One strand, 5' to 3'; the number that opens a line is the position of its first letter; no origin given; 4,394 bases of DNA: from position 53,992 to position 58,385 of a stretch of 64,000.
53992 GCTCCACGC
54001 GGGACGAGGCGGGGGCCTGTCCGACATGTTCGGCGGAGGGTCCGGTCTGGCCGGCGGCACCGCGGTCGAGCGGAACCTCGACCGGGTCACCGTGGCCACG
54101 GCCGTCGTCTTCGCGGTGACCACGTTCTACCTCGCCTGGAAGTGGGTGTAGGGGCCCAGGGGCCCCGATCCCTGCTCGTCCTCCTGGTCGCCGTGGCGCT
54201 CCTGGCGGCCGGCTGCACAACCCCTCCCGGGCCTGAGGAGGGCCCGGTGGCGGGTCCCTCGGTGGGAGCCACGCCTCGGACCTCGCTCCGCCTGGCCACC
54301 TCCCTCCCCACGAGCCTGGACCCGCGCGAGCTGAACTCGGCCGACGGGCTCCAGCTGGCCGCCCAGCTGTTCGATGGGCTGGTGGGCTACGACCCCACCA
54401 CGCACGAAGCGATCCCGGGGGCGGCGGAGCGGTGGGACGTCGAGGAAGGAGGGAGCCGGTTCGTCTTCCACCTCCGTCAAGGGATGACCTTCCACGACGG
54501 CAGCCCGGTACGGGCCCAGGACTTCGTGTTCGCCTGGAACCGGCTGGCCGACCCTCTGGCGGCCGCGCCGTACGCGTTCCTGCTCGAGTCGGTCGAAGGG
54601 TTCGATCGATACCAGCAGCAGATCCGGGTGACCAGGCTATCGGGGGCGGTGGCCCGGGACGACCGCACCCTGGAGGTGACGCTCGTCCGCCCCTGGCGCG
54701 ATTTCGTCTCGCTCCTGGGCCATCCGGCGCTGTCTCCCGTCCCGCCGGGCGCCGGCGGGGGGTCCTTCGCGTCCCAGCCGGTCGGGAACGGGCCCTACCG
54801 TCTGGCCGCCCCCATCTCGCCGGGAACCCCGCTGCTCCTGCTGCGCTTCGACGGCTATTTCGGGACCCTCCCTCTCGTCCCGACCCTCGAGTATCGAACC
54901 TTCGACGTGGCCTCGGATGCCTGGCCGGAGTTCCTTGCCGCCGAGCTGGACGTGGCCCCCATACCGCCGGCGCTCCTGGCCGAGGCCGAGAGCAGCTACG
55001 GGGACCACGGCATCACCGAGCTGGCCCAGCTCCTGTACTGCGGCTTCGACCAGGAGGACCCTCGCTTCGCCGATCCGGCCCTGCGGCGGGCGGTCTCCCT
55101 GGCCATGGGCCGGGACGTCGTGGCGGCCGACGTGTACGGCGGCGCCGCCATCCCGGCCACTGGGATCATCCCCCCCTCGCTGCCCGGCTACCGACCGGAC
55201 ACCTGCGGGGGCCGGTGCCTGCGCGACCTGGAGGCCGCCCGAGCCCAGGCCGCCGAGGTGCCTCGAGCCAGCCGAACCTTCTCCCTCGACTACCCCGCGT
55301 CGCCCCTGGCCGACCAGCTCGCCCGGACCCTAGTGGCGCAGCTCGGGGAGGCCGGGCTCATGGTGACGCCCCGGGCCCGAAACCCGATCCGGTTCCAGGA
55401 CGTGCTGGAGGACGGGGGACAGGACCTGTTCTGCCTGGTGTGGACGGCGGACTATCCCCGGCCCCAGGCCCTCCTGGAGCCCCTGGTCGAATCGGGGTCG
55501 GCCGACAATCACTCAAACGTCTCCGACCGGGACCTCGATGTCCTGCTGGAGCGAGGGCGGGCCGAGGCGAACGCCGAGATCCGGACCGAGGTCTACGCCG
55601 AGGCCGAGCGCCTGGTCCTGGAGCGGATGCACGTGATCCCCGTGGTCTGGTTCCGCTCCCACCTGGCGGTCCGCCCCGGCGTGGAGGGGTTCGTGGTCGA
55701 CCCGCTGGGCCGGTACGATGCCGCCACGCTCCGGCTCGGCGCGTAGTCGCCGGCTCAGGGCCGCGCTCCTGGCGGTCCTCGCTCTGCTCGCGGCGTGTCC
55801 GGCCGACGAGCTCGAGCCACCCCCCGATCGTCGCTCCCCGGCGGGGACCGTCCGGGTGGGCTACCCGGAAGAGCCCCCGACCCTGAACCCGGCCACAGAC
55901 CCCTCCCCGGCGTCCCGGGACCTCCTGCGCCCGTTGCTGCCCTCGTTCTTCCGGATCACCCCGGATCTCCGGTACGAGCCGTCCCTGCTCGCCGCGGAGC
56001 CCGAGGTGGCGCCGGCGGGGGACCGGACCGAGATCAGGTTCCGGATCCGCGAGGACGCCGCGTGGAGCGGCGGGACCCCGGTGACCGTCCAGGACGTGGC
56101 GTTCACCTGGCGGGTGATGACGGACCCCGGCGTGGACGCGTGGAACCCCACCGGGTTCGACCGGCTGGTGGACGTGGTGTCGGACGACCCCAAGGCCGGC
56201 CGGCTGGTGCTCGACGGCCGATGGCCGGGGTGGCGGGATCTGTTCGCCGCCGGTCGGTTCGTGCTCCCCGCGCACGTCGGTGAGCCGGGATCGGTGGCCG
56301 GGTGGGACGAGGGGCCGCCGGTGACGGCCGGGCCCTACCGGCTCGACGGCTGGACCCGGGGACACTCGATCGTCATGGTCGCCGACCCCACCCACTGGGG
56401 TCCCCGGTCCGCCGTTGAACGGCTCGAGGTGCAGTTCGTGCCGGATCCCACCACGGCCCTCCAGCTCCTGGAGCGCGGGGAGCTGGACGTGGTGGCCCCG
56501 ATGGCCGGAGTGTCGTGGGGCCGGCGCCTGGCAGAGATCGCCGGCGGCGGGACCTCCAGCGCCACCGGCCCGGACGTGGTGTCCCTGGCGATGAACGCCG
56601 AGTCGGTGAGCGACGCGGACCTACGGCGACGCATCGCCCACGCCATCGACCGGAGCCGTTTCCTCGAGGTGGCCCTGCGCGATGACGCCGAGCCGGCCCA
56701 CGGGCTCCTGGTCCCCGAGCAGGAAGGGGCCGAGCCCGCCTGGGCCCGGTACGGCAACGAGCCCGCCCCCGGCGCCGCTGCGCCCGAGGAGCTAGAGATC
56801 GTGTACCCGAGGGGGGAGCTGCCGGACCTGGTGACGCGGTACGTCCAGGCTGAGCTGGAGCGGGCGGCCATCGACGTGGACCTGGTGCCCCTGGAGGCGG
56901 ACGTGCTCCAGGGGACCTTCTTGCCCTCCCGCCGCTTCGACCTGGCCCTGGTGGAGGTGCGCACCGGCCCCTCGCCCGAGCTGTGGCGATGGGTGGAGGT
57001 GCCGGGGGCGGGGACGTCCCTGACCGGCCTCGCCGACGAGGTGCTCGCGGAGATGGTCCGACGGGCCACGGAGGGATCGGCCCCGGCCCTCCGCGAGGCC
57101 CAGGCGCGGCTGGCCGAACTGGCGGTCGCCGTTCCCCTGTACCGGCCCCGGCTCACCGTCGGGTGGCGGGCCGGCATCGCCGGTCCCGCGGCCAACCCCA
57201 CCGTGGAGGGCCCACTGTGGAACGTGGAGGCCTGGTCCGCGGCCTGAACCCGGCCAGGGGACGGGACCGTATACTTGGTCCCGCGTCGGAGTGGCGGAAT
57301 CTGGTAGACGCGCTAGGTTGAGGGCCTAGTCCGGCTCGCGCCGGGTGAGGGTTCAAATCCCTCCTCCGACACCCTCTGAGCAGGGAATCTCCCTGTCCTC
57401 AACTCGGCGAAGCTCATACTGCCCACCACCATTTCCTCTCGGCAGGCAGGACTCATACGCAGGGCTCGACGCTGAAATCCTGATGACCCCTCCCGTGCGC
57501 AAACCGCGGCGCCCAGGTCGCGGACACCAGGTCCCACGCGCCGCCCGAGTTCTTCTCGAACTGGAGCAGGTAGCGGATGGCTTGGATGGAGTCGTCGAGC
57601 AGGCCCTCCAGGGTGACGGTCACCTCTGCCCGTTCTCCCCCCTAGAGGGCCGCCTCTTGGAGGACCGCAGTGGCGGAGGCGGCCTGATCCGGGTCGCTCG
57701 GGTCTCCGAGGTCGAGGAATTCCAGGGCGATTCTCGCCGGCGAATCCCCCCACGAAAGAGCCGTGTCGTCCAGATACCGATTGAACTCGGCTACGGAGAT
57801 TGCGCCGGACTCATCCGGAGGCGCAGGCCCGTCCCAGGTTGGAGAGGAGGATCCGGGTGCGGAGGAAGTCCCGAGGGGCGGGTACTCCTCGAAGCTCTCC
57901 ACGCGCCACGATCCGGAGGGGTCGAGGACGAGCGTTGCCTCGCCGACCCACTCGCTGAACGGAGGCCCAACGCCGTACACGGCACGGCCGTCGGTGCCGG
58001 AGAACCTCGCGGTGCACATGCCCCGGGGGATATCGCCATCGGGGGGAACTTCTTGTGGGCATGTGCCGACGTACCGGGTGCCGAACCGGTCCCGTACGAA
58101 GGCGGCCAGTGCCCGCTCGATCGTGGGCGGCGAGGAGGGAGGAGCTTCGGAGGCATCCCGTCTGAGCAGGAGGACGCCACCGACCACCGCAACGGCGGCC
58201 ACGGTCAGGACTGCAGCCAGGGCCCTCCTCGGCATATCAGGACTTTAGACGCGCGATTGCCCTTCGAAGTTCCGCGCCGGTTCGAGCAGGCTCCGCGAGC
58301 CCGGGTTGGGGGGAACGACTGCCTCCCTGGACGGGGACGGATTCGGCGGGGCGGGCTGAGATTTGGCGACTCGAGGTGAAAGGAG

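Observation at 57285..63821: tRNA-Leu(GAG)-anchored genomic island delimited by an exact 15-bp direct repeat, with decayed cargo and no integrase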

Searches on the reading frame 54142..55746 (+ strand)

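Call 84: search_protein_families(library=pfam, proteins=[window:54142-55746:+], max_evalue=0.00001)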
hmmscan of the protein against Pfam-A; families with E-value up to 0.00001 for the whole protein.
window:54142-55746:+ (534 aa): 1 family
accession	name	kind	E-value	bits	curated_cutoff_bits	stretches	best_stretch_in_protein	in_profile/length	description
PF00496.27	SBP_bac_5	-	4.1e-60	204.3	32.4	1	90-453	2-365/368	Bacterial extracellular solute-binding proteins, family 5 Middle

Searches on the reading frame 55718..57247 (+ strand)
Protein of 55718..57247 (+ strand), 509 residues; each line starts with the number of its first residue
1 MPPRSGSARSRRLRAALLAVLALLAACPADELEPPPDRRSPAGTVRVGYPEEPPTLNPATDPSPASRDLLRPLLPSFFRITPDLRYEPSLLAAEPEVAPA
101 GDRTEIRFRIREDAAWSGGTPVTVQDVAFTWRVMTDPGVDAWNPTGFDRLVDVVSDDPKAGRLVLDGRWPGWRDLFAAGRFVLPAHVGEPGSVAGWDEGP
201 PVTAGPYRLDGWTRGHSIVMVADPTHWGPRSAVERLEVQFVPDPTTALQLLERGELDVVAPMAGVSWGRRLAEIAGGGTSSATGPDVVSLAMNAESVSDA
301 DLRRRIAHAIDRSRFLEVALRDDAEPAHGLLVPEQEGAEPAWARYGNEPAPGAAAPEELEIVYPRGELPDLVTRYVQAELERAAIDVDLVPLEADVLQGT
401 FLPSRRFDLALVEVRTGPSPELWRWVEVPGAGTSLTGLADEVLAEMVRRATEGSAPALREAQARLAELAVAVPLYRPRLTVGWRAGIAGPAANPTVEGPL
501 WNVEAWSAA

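Call 6: search_protein_families(library=pfam, proteins=[window:55718-57247:+], max_evalue=0.01)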
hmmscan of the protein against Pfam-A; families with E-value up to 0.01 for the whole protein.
window:55718-57247:+ (509 aa): 1 family
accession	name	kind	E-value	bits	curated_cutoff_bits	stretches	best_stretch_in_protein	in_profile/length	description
PF00496.27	SBP_bac_5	-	7.6e-39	134.3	32.4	1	98-413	11-345/368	Bacterial extracellular solute-binding proteins, family 5 Middle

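Call 10: find_encoding_contigs(protein=window:55718-57247:+, flank=10000, max_places=10)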
Protein window:55718-57247:+ (509 aa): no gene with exactly this product is on record in the collection.

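Call 13: find_related_loci(query=window:55718-57247:+, collection=genome_contigs, flank=10000)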
Query window:55718-57247:+ (509 aa) in genome_contigs; peptide patterns used: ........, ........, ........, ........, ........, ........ (x = any residue, [..] = any of these).
364 stretches matched a pattern; 10 encode a relative of the query (tblastn E <= 1e-3); 10 distinct loci.
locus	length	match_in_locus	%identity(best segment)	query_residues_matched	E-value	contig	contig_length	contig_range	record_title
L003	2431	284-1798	73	1-509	0e+0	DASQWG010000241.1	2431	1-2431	MAG TPA_asm: Actinomycetota bacterium isolate SMAG_U11007 k141_865253, whole genome shotgun sequence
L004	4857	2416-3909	71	13-507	0e+0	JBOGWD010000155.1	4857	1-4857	MAG: Actinomycetota bacterium isolate M3-S_maxbin2.bin.153 k127_2099981, whole genome shotgun sequence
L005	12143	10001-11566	54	1-509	2e-160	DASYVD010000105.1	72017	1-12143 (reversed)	MAG TPA_asm: Actinomycetota bacterium isolate SMAG_U4612 k141_1743483, whole genome shotgun sequence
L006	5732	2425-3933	51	10-507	3e-152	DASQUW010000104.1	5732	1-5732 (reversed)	MAG TPA_asm: Actinomycetota bacterium isolate SMAG_U10971 k141_491286, whole genome shotgun sequence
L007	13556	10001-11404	56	42-507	3e-147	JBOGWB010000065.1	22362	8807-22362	MAG: Actinomycetota bacterium isolate M3-S_metawrap_bin.117 k127_1512548, whole genome shotgun sequence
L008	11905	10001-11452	52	27-507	5e-138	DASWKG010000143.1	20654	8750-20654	MAG TPA_asm: Actinomycetota bacterium isolate SMAG_U2916 k141_223683, whole genome shotgun sequence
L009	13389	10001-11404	57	42-507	1e-157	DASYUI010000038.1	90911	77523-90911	MAG TPA_asm: Actinomycetota bacterium isolate SMAG_U4591 k141_3038650, whole genome shotgun sequence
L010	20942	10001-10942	26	15-320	5e-22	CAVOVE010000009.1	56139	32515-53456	MAG: uncultured Candidatus Rokubacteria bacterium isolate MFD09779.bin.2.198 genome assembly, contig: contig_63035, whol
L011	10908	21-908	24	42-333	5e-11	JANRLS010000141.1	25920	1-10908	MAG: Pirellulaceae bacterium isolate bins.355 k141_5420247, whole genome shotgun sequence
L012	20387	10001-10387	23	205-331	5e-7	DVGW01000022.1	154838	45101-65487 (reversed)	MAG TPA_asm: Candidatus Aphodovivens avicola isolate ChiGjej6B6-21069 ChiGjej6B6M5__C173493_L154838_SRR6323492, whole ge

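Call 20: find_related_loci(query=window:55718-57247:+, collection=metagenome_contigs, flank=10000)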
Query window:55718-57247:+ (509 aa) in metagenome_contigs; peptide patterns used: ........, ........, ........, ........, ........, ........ (x = any residue, [..] = any of these).
454 stretches matched a pattern; 10 encode a relative of the query (tblastn E <= 1e-3); 10 distinct loci.
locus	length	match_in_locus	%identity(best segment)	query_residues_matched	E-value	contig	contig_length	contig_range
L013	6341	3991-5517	95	1-509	0e+0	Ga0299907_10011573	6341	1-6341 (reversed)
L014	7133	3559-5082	85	1-508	0e+0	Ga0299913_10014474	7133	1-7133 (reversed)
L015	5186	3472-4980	51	10-507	2e-153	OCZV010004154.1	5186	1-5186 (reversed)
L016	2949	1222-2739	50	7-507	3e-158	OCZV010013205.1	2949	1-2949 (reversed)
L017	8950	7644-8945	55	9-440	3e-143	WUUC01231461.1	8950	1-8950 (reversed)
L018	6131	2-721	88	269-508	1e-128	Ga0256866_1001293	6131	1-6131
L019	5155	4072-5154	48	1-371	2e-81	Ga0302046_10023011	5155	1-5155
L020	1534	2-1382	50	82-506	3e-84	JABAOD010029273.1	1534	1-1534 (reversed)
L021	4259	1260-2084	27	55-329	2e-21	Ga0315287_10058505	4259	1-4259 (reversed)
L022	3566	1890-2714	27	55-329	2e-21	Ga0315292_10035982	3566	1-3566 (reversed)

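Call 31: search_protein_families(library=pfam, proteins=[L018:833-1255:-, L018:982-1599:-, L018:1417-1941:+, L018:1970-2749:-, L018:2984-4330:+, L018:4829-5725:+, L014:5348-6790:+, L013:5849-6340:+, L009:11802-12182:+, L007:12478-13530:-], max_evalue=0.01)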
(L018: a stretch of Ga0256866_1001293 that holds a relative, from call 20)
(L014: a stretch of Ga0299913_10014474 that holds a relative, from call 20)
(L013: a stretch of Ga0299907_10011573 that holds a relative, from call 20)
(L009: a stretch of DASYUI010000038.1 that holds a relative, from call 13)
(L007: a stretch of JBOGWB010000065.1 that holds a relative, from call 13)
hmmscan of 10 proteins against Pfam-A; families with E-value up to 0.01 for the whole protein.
L018:833-1255:- (140 aa): 0 families

L018:982-1599:- (205 aa): 0 families

L018:1417-1941:+ (174 aa): 3 families
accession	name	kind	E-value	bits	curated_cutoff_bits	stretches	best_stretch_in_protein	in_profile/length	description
PF22677.2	Ble-like_N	-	3.1e-09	36.9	24.5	1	52-87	1-36/41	Bleomycin resistance protein-like N-terminal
PF00903.31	Glyoxalase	-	9.8e-08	32.9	20.6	1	53-168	2-119/121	Glyoxalase/Bleomycin resistance protein/Dioxygenase superfamily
PF18029.7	Glyoxalase_6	-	0.00047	21.2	23.6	1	60-167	6-102/106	Glyoxalase-like domain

L018:1970-2749:- (259 aa): 4 families
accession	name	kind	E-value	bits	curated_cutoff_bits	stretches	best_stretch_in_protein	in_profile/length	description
PF00903.31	Glyoxalase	-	6.5e-19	68.9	20.6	2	143-244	7-119/121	Glyoxalase/Bleomycin resistance protein/Dioxygenase superfamily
PF18029.7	Glyoxalase_6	-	5.2e-17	62.9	23.6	2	145-246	6-105/106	Glyoxalase-like domain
PF22677.2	Ble-like_N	-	5.9e-13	48.8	24.5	2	139-162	3-26/41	Bleomycin resistance protein-like N-terminal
PF13669.12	Glyoxalase_4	-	0.0013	19.5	27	0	143-222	5-94/109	Glyoxalase/Bleomycin resistance protein/Dioxygenase superfamily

L018:2984-4330:+ (448 aa): 1 family
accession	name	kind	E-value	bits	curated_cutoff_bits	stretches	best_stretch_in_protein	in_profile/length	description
PF00211.25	Guanylate_cyc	-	7.3e-60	202.1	21.9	1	247-422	6-182/183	Adenylate and Guanylate cyclase catalytic domain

L018:4829-5725:+ (298 aa): 1 family
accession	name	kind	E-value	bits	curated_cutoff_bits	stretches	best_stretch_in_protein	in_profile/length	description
PF06224.18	AlkZ-like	-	6.3e-67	227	25.9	1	2-283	36-329/329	DNA glycosylase AlkZ-like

L014:5348-6790:+ (480 aa): 2 families
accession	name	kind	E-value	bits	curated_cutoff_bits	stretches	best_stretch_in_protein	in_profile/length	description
PF01433.26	Peptidase_M1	-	2.2e-20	73.6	27.7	1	329-465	72-218/218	Peptidase family M1 domain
PF17900.6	Peptidase_M1_N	-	6.1e-06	26.9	25.8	0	63-145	3-94/186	Peptidase M1 N-terminal domain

L013:5849-6340:+ (164 aa): 0 families

L009:11802-12182:+ (126 aa): 1 family
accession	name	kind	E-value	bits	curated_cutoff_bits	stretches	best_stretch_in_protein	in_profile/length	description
PF03992.22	ABM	-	1.9e-07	31.6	23.1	1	18-80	5-68/78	Antibiotic biosynthesis monooxygenase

L007:12478-13530:- (350 aa): 1 family
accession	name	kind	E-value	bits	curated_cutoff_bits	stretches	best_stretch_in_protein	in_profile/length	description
PF02687.27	FtsX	-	1.1e-07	32.4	25.5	1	230-335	4-112/120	FtsX-like permease C-terminal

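Call 37: search_protein_families(library=ncbifam, proteins=[L018:833-1255:-, L018:982-1599:-], max_evalue=0.1)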
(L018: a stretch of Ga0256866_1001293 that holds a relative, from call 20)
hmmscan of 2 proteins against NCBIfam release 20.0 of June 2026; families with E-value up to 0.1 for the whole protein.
L018:833-1255:- (140 aa): 0 families

L018:982-1599:- (205 aa): 0 families

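Call 85: search_dna_similar(query=L018:833-1255:-, collection=plasmids, mode=protein, max_evalue=0.001, max_rows=10)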
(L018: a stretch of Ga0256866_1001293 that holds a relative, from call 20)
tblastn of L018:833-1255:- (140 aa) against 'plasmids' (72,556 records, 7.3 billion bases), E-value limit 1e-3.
Records with a match: 1; places in all: 2; records where one place covers at least 80% of the query: 0.
Best place of each record, by identity: <60% 1.
By first word of the organism name: Mycolicibacterium 1.
By predicted mobility (MOB-suite, as given by PLSDB): non-mobilizable 1.
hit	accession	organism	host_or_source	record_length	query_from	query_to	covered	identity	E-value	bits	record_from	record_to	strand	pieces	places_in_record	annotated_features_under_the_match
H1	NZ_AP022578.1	Mycolicibacterium aubagnense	-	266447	74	131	41%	46.6%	1e-5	50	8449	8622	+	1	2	none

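Call 86: get_annotated_region(hit=H1, flank=2500)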
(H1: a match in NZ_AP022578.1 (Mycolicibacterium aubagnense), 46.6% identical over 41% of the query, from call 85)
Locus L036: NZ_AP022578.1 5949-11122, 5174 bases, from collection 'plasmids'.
description: Mycolicibacterium aubagnense strain JCM 15296 plasmid pJCM15296, complete sequence
organism: Mycolicibacterium aubagnense (NCBI taxid 319707)
taxonomy: Bacteria; Actinomycetota; Actinomycetes; Mycobacteriales; Mycobacteriaceae; Mycolicibacterium; Mycolicibacterium aubagnense
host: -; source: -; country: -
typing (MOB-suite, as given by PLSDB): non-mobilizable
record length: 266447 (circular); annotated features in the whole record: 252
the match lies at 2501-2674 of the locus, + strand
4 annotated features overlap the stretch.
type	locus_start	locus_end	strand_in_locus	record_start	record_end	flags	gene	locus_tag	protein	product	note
CDS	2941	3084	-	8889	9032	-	-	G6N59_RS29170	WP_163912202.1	hypothetical protein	-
CDS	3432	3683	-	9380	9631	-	-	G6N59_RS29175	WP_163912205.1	hypothetical protein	-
CDS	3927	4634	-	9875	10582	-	-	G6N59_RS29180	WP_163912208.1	helix-turn-helix transcriptional regulator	-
CDS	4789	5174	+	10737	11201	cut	-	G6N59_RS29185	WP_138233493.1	hypothetical protein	-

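Call 88: search_protein_families(library=pfam, proteins=[L036:1470-2201:+, L036:1787-2353:+, L036:2363-2815:+, L018:982-2307:-], max_evalue=0.1)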
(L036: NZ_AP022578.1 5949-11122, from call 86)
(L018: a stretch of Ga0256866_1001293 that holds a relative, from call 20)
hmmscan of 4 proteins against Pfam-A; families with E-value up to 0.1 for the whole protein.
L036:1470-2201:+ (243 aa): 2 families
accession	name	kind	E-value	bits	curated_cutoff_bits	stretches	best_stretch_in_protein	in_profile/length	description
PF07508.19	Recombinase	-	2.6e-14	53.7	21.1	1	57-122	1-55/102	Recombinase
PF13936.12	HTH_38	-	0.0088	16.2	27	1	64-83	11-30/44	Helix-turn-helix domain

L036:1787-2353:+ (188 aa): 2 families
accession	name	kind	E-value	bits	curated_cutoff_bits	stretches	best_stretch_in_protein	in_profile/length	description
PF13408.12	Zn_ribbon_recom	-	1.6e-06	28.8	25.3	1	96-127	2-30/58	Recombinase zinc beta ribbon domain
PF07508.19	Recombinase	-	0.034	14.8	21.1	1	11-78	50-101/102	Recombinase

L036:2363-2815:+ (150 aa): 3 families
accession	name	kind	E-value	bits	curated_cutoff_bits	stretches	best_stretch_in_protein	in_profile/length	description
PF08286.16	Spc24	-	0.032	14.9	25.3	1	17-90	12-72/109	Spc24 subunit of Ndc80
PF04822.18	Takusan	-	0.032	14.6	28.1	1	17-40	18-41/85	Takusan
PF20656.2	MS_N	-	0.083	12.8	23.5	0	30-52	41-63/64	Malate synthase, N-terminal domain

L018:982-2307:- (441 aa): 0 families

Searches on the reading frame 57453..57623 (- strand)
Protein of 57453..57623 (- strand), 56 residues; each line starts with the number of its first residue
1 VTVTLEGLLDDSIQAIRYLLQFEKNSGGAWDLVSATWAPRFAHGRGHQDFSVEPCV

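Call 6: search_protein_families(library=pfam, proteins=[window:57453-57623:-], max_evalue=0.01)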
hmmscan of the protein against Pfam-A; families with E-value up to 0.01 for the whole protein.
window:57453-57623:- (56 aa): 0 families

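Call 37: search_protein_families(library=ncbifam, proteins=[window:57453-57623:-], max_evalue=0.1)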
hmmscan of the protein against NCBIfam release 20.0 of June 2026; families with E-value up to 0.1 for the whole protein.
window:57453-57623:- (56 aa): 0 families

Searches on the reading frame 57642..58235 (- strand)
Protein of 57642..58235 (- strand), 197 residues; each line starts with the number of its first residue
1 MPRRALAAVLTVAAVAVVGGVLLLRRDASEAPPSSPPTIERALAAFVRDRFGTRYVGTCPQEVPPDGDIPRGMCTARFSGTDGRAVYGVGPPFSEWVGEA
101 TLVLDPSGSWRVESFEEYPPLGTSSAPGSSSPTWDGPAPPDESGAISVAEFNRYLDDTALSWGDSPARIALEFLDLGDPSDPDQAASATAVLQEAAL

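Call 6: search_protein_families(library=pfam, proteins=[window:57642-58235:-], max_evalue=0.01)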
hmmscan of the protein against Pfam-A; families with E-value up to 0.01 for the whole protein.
window:57642-58235:- (197 aa): 0 families

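Call 37: search_protein_families(library=ncbifam, proteins=[window:57642-58235:-], max_evalue=0.1)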
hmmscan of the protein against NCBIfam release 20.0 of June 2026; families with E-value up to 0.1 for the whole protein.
window:57642-58235:- (197 aa): 1 family
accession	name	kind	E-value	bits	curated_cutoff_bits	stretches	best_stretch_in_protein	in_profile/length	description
NF051431.1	Rv0361_Cterm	subfamily_domain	0.093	12.9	37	0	6-60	9-64/140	Rv0361 family membrane protein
